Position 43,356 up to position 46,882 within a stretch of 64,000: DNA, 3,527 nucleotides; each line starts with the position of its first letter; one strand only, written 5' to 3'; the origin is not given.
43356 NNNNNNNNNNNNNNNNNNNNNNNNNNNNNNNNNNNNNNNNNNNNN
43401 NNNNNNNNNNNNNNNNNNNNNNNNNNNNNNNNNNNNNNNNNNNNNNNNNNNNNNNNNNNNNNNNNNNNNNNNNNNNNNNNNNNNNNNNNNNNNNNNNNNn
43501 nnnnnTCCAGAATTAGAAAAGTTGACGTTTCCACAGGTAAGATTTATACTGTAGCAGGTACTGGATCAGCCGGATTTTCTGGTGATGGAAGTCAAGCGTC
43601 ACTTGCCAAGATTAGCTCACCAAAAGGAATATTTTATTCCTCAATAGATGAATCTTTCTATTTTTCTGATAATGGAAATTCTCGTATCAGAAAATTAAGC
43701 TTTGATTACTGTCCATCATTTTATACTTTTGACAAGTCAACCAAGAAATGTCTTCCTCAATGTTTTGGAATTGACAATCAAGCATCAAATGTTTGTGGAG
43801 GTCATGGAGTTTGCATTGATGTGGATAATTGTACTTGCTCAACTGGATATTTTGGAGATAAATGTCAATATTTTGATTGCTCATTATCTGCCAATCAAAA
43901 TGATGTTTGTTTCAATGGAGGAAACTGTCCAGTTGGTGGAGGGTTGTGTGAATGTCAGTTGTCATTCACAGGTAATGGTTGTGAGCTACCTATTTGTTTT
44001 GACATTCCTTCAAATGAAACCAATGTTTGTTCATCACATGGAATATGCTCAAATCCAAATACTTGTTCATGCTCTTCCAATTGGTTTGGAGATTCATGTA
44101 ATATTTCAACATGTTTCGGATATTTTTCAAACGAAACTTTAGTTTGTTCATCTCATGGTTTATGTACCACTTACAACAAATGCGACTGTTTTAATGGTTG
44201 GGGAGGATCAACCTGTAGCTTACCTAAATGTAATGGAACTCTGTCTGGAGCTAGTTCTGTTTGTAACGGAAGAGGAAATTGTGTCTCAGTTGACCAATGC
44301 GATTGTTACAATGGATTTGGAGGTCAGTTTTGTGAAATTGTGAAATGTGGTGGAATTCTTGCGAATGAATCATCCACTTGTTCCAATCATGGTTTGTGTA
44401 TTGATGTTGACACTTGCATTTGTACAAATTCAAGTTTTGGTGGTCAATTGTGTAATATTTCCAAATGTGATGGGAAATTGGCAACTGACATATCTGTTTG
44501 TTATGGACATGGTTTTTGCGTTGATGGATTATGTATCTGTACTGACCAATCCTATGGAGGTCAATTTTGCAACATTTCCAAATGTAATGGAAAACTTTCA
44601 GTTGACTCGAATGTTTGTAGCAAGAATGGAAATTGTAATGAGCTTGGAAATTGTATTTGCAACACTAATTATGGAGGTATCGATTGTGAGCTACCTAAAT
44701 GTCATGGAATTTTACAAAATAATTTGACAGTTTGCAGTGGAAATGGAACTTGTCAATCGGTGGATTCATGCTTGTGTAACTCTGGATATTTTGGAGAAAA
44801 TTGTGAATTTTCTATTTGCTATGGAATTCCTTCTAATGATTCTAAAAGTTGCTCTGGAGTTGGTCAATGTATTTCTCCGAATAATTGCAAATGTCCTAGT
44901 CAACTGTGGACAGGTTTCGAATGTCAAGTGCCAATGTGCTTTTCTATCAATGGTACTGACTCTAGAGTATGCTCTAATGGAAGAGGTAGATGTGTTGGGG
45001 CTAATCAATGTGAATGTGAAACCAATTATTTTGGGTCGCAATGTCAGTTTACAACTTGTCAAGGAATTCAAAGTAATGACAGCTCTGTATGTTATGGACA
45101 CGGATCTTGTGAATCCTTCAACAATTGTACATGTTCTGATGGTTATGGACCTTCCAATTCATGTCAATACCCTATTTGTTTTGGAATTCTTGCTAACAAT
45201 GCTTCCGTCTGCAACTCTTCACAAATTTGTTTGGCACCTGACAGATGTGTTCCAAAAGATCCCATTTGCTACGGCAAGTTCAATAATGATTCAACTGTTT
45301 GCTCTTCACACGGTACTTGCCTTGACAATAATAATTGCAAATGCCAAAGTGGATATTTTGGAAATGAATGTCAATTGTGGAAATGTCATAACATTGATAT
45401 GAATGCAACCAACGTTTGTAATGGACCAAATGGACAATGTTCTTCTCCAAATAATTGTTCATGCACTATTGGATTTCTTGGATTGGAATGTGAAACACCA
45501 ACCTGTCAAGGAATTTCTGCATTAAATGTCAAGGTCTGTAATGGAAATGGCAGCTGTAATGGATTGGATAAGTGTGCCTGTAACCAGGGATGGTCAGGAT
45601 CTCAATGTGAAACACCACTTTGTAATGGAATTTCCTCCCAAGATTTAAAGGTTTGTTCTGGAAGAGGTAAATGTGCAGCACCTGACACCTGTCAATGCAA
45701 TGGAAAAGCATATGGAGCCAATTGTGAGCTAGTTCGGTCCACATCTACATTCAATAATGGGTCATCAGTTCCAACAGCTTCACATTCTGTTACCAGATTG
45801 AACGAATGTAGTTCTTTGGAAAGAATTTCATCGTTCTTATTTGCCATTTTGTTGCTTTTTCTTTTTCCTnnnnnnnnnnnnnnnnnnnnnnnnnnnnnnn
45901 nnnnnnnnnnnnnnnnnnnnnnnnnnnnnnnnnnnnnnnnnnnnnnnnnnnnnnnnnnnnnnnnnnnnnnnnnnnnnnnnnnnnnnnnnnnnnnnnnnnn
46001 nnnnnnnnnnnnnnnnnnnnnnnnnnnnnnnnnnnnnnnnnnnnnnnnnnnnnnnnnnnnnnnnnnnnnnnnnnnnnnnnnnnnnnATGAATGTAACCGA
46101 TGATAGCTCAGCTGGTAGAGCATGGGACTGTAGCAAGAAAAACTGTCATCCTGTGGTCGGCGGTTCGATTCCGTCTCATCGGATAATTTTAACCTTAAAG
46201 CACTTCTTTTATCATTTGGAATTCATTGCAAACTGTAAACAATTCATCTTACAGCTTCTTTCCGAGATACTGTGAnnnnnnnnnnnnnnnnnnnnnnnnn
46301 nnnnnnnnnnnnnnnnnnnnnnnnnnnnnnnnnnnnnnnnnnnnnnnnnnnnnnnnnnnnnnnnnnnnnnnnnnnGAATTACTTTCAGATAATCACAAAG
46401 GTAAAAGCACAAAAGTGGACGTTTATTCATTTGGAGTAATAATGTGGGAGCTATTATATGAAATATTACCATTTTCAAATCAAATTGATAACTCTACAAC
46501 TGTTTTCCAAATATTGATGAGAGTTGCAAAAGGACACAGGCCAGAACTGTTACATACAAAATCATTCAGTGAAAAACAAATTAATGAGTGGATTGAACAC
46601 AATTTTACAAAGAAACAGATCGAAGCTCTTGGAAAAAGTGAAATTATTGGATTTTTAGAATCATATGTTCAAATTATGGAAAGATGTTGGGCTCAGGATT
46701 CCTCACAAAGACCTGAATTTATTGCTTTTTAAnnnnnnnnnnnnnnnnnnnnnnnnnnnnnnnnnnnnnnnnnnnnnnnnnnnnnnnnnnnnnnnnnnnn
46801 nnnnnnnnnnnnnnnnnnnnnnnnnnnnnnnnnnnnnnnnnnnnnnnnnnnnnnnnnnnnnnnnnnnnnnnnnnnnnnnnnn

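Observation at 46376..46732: Orphan protein-kinase C-lobe immediately downstream of the tRNA-Arg/tRNA-Tyr pair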

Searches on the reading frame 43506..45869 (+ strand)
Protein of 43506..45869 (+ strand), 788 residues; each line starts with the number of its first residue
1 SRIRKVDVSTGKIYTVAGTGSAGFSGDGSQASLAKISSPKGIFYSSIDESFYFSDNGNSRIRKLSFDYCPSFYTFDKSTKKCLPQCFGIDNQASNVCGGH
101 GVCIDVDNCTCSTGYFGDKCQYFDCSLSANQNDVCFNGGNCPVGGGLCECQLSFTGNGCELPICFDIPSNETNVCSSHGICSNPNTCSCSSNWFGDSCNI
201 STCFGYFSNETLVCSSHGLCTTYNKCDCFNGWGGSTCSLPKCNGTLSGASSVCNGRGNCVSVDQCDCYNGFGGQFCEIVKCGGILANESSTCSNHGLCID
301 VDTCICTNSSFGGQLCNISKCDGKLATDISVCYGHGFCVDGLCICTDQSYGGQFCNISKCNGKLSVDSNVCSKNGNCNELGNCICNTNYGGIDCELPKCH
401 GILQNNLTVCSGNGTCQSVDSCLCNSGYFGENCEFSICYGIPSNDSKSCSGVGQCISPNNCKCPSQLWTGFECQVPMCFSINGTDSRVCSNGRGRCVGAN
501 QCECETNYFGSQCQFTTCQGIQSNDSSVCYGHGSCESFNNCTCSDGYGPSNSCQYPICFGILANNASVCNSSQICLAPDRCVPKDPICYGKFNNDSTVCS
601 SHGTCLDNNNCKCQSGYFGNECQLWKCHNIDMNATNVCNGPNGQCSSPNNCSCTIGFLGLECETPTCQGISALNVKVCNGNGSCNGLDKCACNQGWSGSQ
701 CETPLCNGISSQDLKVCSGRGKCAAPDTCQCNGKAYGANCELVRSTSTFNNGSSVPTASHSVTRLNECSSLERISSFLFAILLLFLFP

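Call 22: search_protein_families(library=pfam, proteins=[window:43506-45869:+], max_evalue=0.00001)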
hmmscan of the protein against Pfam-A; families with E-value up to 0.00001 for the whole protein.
window:43506-45869:+ (788 aa): 4 families
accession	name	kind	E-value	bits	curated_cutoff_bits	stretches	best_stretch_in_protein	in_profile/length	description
PF07974.19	EGF_2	-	9.8e-51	170.2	22.1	1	170-198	4-32/32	EGF-like domain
PF25024.1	EGF_TEN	-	1.6e-50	172.3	65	5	96-363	2-227/234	Teneurin EGF domain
PF23106.1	EGF_Teneurin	-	2.2e-41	140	24.3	1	410-434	5-28/30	Teneurin-like EGF domain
PF00008.33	EGF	-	4.7e-12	46.4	21.5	0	405-432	4-32/32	EGF-like domain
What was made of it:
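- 43506..45872 (+): 3' part of the upstream neighbour gene (context, not part of the relic). It encodes a secreted NHL plus teneurin-type EGF-repeat protein ending in a hydrophobic tail (.................*). The stop is at 45870-45872. The ORF continues 5' across an assembly gap (42742-43505). Pfam EGF_2 at 9.8e-51 and EGF_TEN at 1.6e-50 (call 22).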

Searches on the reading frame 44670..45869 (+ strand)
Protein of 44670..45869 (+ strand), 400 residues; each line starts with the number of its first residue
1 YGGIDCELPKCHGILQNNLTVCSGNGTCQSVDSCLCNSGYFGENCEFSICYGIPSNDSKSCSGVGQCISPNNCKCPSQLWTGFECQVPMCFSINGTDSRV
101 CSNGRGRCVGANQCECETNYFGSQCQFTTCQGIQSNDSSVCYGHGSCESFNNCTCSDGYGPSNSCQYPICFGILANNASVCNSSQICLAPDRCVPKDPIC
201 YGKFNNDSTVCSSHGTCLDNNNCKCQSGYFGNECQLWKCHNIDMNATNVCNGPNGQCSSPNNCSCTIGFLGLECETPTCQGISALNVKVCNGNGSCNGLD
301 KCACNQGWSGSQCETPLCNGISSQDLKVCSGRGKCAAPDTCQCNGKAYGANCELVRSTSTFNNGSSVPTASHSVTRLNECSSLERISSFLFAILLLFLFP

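Call 23: find_homologous_proteins(query=window:44670-45869:+, max_evalue=1e-40)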
Query window:44670-45869:+ (400 aa): 8 proteins with E <= 1e-40 among 527 candidates.
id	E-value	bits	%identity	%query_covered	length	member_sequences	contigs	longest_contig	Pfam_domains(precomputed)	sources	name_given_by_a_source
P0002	6.4e-84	301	44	56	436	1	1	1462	PF02493.27,PF21700.4,PF07974.20,PF25024.1,PF00008.34,PF01436.28,PF23301.2,PF21795.4,PF25021.2,PF23106.2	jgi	jgi:hypothetical protein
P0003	1.1e-72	264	37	99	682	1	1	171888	PF07974.20,PF25024.1,PF23301.2,PF21795.4,PF23106.2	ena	-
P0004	1.4e-69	254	39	89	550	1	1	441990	PF21700.4,PF07974.20,PF25024.1,PF23301.2,PF21795.4,PF23106.2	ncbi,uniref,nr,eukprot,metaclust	ncbi:predicted protein [Naegleria gruberi]|uniref:Predicted protein n=1 Tax=Naegleria gruberi TaxID=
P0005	9.8e-69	251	33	84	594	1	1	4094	PF21700.4,PF07974.20,PF25024.1,PF00008.34,PF23301.2,PF21795.4,PF23106.2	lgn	-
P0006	6.6e-45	172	37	68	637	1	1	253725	PF21700.4,PF07974.20,PF25024.1,PF00008.34,PF01436.28,PF23301.2,PF21795.4,PF25021.2,PF23106.2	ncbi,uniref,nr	ncbi:hypothetical protein C9374_011613 [Naegleria lovaniensis]|uniref:EGF-like domain-containing pro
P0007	5.1e-44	169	36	69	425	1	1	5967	PF07974.20,PF25024.1,PF00008.34,PF23301.2,PF21795.4,PF23106.2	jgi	jgi:hypothetical protein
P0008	6.5e-41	159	43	52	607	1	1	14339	PF07974.20,PF25024.1,PF23301.2,PF23106.2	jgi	jgi:hypothetical protein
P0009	7.6e-41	159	42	57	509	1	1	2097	PF00415.25,PF07974.20,PF25024.1,PF23301.2,PF23106.2,PF25390.2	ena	-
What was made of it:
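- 43506..45872 (+): The closest named homologues are Naegleria gruberi and N. lovaniensis at 36-39% identity (call 23).
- Tried and rejected: The EGF search threshold (1e-40) was too strict to catch short fragments (call 23).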

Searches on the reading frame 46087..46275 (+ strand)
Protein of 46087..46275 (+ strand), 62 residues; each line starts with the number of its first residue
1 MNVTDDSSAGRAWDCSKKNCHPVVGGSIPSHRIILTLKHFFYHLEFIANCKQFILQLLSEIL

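Call 41: find_encoding_contigs(protein=window:46087-46275:+, flank=5000)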
Protein window:46087-46275:+ (62 aa): no gene with exactly this product is on record in the collection.

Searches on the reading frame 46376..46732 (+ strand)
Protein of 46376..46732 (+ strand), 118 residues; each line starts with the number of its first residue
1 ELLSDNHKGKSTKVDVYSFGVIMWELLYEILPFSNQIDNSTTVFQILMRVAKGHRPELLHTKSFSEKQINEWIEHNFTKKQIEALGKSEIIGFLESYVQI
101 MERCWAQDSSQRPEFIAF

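Call 8: search_protein_families(library=pfam, proteins=[window:46376-46732:+], max_evalue=1)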
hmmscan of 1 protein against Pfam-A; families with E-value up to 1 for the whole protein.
window:46376-46732:+ (118 aa): 2 families
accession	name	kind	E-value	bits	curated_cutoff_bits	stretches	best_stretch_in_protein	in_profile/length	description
PF07714.23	PK_Tyr_Ser-Thr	-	2.1e-09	37.5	23.1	1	9-115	180-251/258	Protein tyrosine and serine/threonine kinase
PF00069.31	Pkinase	-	2e-08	34.4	31.7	1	1-114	167-253/263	Protein kinase domain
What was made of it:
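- On Protein kinase catalytic domain (Pfam PF00069 / PF07714): Pfam matches cover only profile positions 167-253 and 180-251 (call 8).
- Checked: It matches Pfam PK_Tyr_Ser-Thr (E 2.1e-9, profile positions 180-251 of 258) and Pkinase (E 2e-8, positions 167-253 of 263), so only the C-lobe is covered (call 8).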

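Call 9: search_solved_structures(query=window:46376-46732:+, max_evalue=0.01, show_alignments=2)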
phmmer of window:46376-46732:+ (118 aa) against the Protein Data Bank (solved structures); distinct sequences matched with E-value up to 0.01: 232 (the best 60 are shown).
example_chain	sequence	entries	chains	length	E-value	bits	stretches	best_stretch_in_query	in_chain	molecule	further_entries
5wni_A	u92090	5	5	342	1.2e-08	38.5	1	11-58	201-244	Receptor-interacting serine/threonine-protein kinase 4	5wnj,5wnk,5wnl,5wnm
4o91_A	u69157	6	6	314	2.7e-06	30.9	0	10-60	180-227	Mitogen-activated protein kinase kinase kinase 7/TGF-beta-activated kinase 1 and MAP3K7-bi | TAK1 kinase - TAB1 chimera fusion protein | Mitogen-activated prote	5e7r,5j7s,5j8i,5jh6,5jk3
4gs6_A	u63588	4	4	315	2.7e-06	30.9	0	10-60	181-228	Tak1-Tab1 fusion protein | Mitogen-activated protein kinase kinase kinase 7, TGF-beta-activated kinase 1 and MAP3K7-b | Mitogen-activated protein kinase kinase 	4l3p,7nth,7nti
5gjd_A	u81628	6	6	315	2.7e-06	30.9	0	10-60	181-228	TAK1 kinase - TAB1 chimera fusion protein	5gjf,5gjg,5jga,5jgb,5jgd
9fpd_A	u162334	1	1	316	2.7e-06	30.9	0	10-60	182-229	Mitogen-activated protein kinase kinase kinase 7,TGF-beta-activated kinase 1 and MAP3K7-bi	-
2eva_A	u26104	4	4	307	2.7e-06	30.9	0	10-60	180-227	TAK1 kinase - TAB1 chimera fusion protein | MITOGEN-ACTIVATED PROTEIN KINASE KINASE KINASE 7, TGF-BETA-ACTIVATED KINASE 1 AND MAP3K7-B | Mitogen-activated prote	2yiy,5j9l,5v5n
4l52_A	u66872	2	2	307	2.8e-06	30.8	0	10-60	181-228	Mitogen-activated protein kinase kinase kinase 7, TGF-beta-activated kinase 1 and MAP3K7-b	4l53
8gw3_A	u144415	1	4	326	2.9e-06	30.8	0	10-60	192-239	Mitogen-activated protein kinase kinase kinase 7, TGF-beta-activated kinase 1 and MAP3K7-b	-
6ul8_A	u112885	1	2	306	3.7e-06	30.5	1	10-58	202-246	Receptor-interacting serine/threonine-protein kinase 2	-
8x2o_A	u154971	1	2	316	3.8e-06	30.4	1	10-58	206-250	Receptor-interacting serine/threonine-protein kinase 2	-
6es0_A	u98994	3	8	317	3.9e-06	30.4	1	10-58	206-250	Receptor-interacting serine/threonine-protein kinase 2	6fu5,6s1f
8aza_A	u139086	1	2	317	3.9e-06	30.4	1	10-58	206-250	Receptor-interacting serine/threonine-protein kinase 2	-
5w5j_A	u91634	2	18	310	3.9e-06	30.4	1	10-58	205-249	Receptor-interacting serine/threonine-protein kinase 2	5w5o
9f3v_A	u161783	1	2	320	4e-06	30.3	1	10-58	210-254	Receptor-interacting serine/threonine-protein kinase 2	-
6hmx_A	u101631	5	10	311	4.1e-06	30.3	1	10-58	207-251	Receptor-interacting serine/threonine-protein kinase 2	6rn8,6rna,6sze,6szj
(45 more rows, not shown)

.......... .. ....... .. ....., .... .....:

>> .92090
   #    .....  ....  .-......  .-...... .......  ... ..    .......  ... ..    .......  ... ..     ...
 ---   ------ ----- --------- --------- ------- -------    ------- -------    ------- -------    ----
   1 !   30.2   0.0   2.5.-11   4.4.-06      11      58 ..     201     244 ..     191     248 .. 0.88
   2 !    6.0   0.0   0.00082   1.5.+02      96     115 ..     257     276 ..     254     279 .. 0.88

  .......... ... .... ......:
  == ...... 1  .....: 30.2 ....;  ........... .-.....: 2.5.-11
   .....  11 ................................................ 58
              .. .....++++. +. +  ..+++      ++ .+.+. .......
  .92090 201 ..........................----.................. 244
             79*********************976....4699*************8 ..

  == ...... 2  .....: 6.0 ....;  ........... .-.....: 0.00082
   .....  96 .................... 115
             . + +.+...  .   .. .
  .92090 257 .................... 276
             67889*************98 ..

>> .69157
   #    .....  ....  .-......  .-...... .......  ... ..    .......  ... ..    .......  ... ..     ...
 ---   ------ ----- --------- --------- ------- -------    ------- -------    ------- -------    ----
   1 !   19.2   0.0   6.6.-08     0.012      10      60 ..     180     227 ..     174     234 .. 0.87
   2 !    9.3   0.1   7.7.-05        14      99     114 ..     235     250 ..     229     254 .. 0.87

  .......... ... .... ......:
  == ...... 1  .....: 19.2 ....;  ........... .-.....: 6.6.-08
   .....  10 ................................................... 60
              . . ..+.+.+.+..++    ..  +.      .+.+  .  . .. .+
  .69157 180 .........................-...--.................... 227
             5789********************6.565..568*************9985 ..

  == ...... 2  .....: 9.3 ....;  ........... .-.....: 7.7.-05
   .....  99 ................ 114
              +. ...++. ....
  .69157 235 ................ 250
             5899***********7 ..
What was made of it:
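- Checked: The best solved-structure relatives are RIPK4, TAK1 and RIPK2 (call 9).
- The C-lobe identity is significant (calls 8, 9).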

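Call 42: find_encoding_contigs(protein=window:46415-46732:+, flank=5000)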
Protein window:46415-46732:+ (105 aa): no gene with exactly this product is on record in the collection.

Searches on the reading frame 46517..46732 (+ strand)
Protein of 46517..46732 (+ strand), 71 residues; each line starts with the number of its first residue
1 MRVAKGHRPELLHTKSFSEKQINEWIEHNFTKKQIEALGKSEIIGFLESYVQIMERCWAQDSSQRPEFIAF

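Call 17: find_encoding_contigs(protein=window:46517-46732:+, flank=10000)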
Protein window:46517-46732:+ (71 aa): no gene with exactly this product is on record in the collection.
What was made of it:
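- No independent contig supports the junctions (calls 17, 41, 42).
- Tried and rejected: Exact look-ups of the window's 71-aa, 105-aa and 62-aa ORFs found nothing (calls 17, 41, 42).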
